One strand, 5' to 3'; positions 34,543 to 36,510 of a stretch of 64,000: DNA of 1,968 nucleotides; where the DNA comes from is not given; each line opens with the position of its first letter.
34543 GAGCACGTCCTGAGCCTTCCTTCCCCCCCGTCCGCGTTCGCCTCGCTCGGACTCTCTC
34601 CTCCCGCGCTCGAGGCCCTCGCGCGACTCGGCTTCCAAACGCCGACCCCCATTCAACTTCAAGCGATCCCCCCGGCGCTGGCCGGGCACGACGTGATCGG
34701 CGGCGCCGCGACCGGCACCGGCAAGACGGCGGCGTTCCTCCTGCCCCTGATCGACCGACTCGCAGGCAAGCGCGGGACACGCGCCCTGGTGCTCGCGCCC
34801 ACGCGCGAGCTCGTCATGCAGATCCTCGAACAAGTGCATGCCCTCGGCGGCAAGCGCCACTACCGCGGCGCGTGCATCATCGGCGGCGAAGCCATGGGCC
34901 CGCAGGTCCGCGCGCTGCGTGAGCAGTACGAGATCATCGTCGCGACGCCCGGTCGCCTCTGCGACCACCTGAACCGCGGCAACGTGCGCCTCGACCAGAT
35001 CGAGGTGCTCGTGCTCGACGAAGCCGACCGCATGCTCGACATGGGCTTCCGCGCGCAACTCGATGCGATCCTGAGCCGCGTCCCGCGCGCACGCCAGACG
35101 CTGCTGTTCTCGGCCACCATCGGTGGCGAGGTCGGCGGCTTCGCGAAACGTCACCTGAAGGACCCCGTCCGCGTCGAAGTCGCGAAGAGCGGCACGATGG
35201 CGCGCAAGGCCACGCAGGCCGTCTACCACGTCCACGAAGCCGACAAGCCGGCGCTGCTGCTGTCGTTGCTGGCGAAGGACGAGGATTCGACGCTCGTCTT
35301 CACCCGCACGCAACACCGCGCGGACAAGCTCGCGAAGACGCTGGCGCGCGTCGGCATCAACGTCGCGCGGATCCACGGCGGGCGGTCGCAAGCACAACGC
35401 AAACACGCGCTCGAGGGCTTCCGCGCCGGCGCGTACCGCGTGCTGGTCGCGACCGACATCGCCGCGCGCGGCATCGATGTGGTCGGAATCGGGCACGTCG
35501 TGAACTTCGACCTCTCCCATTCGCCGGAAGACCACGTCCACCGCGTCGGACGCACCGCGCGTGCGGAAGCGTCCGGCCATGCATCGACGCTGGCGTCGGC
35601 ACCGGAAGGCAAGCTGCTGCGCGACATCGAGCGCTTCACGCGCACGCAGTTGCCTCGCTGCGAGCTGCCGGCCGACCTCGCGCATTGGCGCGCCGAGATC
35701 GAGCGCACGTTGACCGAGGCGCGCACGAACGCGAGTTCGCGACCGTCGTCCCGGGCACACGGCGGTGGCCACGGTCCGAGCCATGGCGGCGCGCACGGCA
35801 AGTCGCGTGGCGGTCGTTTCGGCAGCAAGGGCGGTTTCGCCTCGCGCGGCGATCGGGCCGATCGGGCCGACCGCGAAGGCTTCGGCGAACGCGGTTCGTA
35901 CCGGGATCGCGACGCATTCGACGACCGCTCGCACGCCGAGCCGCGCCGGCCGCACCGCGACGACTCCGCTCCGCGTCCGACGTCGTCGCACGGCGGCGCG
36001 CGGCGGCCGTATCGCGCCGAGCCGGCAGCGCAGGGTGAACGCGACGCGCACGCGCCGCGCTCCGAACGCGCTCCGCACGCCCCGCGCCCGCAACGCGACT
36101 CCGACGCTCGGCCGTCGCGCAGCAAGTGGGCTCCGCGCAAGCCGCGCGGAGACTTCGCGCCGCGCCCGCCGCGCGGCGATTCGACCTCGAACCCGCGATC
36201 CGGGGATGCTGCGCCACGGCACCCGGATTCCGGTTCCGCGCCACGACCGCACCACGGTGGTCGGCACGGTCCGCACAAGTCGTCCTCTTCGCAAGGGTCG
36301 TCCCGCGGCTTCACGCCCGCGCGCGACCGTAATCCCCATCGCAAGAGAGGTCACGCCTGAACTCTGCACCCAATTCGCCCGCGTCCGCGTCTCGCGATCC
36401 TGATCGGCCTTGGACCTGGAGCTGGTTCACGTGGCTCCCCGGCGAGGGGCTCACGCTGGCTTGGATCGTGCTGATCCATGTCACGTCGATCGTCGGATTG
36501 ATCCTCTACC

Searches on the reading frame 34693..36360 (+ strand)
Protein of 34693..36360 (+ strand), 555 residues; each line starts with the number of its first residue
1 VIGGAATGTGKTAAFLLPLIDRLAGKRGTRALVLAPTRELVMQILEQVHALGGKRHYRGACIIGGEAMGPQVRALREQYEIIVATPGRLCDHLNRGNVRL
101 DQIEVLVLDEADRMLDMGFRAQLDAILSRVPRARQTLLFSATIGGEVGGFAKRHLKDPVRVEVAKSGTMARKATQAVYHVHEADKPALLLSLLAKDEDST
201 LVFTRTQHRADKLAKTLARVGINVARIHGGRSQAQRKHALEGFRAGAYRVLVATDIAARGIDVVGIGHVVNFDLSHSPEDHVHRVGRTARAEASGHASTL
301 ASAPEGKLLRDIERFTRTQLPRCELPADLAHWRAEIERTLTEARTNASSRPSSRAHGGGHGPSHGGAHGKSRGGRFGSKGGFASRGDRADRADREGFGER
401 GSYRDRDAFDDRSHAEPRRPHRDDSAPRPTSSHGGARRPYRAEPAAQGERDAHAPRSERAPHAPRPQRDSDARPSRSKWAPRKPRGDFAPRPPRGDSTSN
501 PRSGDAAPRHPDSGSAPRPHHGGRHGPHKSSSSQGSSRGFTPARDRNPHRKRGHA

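Call 30: search_protein_families(library=pfam, proteins=[window:34693-36360:+], max_evalue=0.001)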
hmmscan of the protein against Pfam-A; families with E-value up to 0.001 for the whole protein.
window:34693-36360:+ (555 aa): 3 families
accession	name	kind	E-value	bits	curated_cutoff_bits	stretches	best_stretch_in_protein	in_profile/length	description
PF00270.35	DEAD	-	5.9e-43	146.9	26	1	1-144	17-161/167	DEAD/DEAH box helicase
PF00271.37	Helicase_C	-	4.9e-30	104.5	23.5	1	185-291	2-109/110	Helicase conserved C-terminal domain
PF04851.21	ResIII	-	3.9e-10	40.3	22.5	1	5-143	30-162/164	Type III restriction enzyme, res subunit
